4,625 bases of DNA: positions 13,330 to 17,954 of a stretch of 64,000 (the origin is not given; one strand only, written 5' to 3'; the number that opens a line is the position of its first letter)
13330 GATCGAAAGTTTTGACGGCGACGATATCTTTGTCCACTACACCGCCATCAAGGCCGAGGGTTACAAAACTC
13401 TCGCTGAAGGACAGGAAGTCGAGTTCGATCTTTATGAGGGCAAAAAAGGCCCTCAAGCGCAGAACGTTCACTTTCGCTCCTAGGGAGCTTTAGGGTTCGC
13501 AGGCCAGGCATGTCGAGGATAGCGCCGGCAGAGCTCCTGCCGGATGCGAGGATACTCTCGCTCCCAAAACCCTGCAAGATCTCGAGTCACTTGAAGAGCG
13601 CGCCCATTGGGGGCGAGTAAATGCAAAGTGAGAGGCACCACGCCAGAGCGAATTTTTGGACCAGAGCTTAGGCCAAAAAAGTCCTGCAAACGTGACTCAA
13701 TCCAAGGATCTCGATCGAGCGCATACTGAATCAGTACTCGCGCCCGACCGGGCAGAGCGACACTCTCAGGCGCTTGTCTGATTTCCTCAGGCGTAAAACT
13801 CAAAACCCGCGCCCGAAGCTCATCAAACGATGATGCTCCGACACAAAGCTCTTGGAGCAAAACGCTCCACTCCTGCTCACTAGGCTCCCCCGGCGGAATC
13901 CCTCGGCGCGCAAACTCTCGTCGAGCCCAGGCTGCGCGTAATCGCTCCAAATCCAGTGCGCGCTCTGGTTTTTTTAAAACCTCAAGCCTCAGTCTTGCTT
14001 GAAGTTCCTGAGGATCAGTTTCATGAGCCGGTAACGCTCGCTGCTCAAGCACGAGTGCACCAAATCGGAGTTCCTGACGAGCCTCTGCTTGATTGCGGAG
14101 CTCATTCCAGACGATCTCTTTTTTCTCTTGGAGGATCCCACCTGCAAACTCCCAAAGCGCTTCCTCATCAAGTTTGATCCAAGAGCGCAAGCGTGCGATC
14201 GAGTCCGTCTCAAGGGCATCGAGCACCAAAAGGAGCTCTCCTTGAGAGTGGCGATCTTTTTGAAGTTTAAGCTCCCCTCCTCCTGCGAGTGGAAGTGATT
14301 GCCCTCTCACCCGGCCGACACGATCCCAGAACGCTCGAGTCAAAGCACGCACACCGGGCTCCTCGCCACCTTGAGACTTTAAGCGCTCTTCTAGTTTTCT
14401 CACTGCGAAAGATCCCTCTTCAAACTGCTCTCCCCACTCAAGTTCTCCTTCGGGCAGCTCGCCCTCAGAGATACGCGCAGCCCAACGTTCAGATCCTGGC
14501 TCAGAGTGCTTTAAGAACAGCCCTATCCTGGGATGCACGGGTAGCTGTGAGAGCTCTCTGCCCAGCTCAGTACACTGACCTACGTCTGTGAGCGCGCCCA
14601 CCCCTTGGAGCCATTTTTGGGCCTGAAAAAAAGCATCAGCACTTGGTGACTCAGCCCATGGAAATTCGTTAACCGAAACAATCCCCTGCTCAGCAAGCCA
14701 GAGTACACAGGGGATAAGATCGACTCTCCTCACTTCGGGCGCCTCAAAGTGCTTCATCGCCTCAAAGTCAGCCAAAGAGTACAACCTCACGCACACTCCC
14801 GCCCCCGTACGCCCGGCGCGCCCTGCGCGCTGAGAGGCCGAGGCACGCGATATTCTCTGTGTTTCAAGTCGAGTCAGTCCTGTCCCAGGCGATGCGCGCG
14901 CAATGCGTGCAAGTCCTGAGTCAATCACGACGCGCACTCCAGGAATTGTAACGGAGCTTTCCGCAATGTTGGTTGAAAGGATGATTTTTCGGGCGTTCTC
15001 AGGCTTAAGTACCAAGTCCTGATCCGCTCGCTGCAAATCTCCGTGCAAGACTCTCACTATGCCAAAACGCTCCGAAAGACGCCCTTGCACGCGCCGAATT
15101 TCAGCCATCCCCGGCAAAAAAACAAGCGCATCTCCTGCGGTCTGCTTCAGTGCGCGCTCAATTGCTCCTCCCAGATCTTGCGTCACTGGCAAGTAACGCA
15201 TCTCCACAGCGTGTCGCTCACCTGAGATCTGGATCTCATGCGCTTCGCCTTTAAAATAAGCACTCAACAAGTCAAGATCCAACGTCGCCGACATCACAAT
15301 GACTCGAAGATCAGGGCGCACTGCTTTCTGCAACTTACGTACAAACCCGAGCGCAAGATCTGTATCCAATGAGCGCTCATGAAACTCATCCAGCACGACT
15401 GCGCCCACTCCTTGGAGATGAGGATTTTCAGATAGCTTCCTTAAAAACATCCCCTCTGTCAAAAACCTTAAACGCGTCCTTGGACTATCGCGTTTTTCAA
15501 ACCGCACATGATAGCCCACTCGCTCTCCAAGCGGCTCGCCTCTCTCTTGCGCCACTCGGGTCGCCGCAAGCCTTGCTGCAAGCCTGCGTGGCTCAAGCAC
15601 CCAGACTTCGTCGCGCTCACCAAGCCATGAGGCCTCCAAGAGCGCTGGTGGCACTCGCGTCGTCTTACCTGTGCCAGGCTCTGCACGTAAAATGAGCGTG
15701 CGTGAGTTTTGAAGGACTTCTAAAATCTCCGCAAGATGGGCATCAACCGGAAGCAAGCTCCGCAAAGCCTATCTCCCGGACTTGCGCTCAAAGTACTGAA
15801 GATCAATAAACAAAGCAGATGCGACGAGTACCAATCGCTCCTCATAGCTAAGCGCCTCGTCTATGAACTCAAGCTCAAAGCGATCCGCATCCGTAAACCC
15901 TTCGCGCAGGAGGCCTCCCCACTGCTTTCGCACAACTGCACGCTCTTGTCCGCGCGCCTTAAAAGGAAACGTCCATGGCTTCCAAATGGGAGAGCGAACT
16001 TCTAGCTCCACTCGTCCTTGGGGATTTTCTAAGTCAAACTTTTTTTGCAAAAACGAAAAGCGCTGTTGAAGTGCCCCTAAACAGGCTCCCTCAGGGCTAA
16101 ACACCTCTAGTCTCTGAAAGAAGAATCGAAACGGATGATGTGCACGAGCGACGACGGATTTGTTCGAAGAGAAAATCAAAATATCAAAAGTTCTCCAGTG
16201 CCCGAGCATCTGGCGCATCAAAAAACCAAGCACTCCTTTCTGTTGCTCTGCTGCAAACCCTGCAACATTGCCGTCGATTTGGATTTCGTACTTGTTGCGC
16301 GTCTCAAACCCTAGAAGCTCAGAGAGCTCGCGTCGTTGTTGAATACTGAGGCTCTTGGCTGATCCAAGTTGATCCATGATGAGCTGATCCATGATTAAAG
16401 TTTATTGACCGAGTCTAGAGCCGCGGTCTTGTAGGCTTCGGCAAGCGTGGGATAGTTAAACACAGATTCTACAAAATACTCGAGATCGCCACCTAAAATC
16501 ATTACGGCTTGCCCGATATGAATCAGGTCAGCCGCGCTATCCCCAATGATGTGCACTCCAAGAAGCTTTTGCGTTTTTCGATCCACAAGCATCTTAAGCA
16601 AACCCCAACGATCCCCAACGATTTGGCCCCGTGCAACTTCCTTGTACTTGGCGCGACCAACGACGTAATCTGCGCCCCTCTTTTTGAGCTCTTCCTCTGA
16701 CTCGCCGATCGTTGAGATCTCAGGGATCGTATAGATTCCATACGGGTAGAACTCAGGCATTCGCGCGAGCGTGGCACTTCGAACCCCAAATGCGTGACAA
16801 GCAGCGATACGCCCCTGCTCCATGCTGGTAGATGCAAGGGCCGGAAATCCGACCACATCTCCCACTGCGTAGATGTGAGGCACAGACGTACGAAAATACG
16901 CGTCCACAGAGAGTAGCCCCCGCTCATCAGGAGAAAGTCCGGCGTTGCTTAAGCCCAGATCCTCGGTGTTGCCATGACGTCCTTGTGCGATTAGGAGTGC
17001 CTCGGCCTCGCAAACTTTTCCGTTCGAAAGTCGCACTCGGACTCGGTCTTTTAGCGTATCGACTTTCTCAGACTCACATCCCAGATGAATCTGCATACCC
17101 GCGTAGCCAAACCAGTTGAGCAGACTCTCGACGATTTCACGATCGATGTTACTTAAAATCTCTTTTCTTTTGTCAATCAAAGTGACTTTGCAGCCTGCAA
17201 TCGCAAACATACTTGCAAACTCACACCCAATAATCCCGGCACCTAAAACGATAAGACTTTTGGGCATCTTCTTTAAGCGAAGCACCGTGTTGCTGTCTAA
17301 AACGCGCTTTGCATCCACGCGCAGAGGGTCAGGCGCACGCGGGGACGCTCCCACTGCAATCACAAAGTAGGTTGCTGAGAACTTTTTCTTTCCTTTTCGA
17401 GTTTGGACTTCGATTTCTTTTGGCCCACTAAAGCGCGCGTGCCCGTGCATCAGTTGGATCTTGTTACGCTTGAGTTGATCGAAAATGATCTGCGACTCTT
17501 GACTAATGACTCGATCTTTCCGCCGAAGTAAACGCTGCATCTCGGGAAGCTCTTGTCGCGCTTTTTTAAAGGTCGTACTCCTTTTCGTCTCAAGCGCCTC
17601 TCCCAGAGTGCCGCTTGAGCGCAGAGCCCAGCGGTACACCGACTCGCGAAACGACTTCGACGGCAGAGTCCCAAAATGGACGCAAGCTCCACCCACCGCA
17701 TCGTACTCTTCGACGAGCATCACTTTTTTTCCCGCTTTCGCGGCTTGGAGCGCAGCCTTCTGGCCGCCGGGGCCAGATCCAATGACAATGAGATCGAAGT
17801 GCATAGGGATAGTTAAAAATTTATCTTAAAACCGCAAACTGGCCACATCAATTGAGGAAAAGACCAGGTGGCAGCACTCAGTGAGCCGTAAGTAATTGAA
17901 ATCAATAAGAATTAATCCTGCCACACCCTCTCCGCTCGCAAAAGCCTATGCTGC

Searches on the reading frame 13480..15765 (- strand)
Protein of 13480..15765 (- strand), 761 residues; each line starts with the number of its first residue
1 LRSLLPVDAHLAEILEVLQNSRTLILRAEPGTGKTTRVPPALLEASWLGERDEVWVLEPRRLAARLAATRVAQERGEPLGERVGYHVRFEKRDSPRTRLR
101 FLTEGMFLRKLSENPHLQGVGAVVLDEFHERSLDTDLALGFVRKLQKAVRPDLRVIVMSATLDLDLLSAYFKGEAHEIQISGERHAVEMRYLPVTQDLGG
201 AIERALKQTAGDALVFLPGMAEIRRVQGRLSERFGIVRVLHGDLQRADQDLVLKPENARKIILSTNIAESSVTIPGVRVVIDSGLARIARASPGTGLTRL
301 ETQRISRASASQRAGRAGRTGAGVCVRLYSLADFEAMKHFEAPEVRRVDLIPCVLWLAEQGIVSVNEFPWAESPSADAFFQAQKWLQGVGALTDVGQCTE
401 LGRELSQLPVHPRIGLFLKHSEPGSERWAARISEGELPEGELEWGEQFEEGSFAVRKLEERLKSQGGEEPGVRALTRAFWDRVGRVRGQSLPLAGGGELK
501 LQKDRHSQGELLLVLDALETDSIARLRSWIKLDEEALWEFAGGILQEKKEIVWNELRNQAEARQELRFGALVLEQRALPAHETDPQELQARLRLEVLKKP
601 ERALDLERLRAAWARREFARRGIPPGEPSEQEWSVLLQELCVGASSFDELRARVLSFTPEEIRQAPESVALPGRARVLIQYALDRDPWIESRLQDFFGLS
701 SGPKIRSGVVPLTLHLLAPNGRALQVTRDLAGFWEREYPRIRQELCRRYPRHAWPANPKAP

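Call 8: search_protein_families(library=pfam, proteins=[window:13480-15765:-], max_evalue=0.0001)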
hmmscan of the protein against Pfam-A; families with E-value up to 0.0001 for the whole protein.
window:13480-15765:- (761 aa): 3 families
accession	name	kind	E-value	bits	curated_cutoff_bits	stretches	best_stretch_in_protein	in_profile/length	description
PF08482.15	HrpB_C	-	1.4e-32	113.2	25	1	663-758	38-133/133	ATP-dependent helicase C-terminal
PF00271.37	Helicase_C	-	1.1e-10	42.2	23.5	1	206-321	10-110/110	Helicase conserved C-terminal domain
PF00270.35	DEAD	-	1.1e-07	32.1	26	1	14-163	7-161/167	DEAD/DEAH box helicase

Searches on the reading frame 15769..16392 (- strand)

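Call 3: search_protein_families(library=pfam, proteins=[window:15769-16392:-], max_evalue=0.01)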
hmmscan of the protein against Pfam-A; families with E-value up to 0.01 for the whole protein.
window:15769-16392:- (207 aa): 1 family
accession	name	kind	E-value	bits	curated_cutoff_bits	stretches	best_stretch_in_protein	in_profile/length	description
PF03803.21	Scramblase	-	9.5e-33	113.8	25.4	1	6-203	15-221/221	Scramblase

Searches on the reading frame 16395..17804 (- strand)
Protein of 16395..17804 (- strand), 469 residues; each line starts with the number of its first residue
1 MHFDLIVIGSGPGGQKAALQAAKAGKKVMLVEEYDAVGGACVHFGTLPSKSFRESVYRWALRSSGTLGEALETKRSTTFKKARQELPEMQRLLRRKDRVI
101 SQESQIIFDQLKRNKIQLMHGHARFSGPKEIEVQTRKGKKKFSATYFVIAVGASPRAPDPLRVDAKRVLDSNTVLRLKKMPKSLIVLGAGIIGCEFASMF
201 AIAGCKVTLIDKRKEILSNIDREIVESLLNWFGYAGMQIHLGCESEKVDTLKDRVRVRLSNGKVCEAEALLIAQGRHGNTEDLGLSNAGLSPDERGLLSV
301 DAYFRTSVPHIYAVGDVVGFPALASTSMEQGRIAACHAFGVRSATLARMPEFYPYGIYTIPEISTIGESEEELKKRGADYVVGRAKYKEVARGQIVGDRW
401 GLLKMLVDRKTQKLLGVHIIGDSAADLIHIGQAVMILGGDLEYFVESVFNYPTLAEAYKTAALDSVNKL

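Call 3: search_protein_families(library=pfam, proteins=[window:16395-17804:-], max_evalue=0.01)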
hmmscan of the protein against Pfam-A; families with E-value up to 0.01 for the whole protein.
window:16395-17804:- (469 aa): 21 families
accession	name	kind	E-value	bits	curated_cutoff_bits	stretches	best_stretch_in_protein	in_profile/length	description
PF07992.20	Pyr_redox_2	-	8.5e-60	203.1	26.1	1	3-331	1-291/291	Pyridine nucleotide-disulphide oxidoreductase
PF02852.28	Pyr_redox_dim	-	2.4e-27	95.7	25.3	1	354-462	2-110/110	Pyridine nucleotide-disulphide oxidoreductase, dimerisation domain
PF00070.33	Pyr_redox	-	1e-17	64.9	22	1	184-261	2-81/82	Pyridine nucleotide-disulphide oxidoreductase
PF12831.13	FAD_oxidored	-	1.6e-14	54.5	27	1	4-148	1-141/416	FAD dependent oxidoreductase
PF13738.12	Pyr_redox_3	-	4.7e-11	42.9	30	1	6-315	1-305/305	Pyridine nucleotide-disulphide oxidoreductase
PF03486.20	HI0933_like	-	1.7e-10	41.2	50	1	4-38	2-36/244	HI0933-like protein Rossmann domain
PF01266.30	DAO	-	2.1e-09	37.8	27.9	1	4-81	1-92/353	FAD dependent oxidoreductase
PF01134.28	GIDA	-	2.6e-09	37.1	22.1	1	4-41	1-29/391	Glucose inhibited division protein A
PF13450.12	NAD_binding_8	-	5.7e-09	36.6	21.9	1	7-41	1-35/68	NAD(P)-binding Rossmann-like domain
PF02737.24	3HCDH_N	-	4.6e-08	33.6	22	1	185-266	3-78/180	3-hydroxyacyl-CoA dehydrogenase, NAD binding domain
PF00890.30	FAD_binding_2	-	8.7e-07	28.9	20.4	1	4-41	1-38/414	FAD binding domain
PF01262.27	AlaDh_PNT_C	-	4e-05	23.6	23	1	181-225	28-72/214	Alanine dehydrogenase/PNT, C-terminal domain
PF01494.25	FAD_binding_3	-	0.00011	22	22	0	4-35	3-34/349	FAD binding domain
PF00899.27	ThiF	-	0.00028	20.6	28.1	1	177-224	18-64/238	ThiF family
PF02558.23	ApbA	-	0.00048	20.2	22.2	1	185-217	2-33/150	Ketopantoate reductase PanE/ApbA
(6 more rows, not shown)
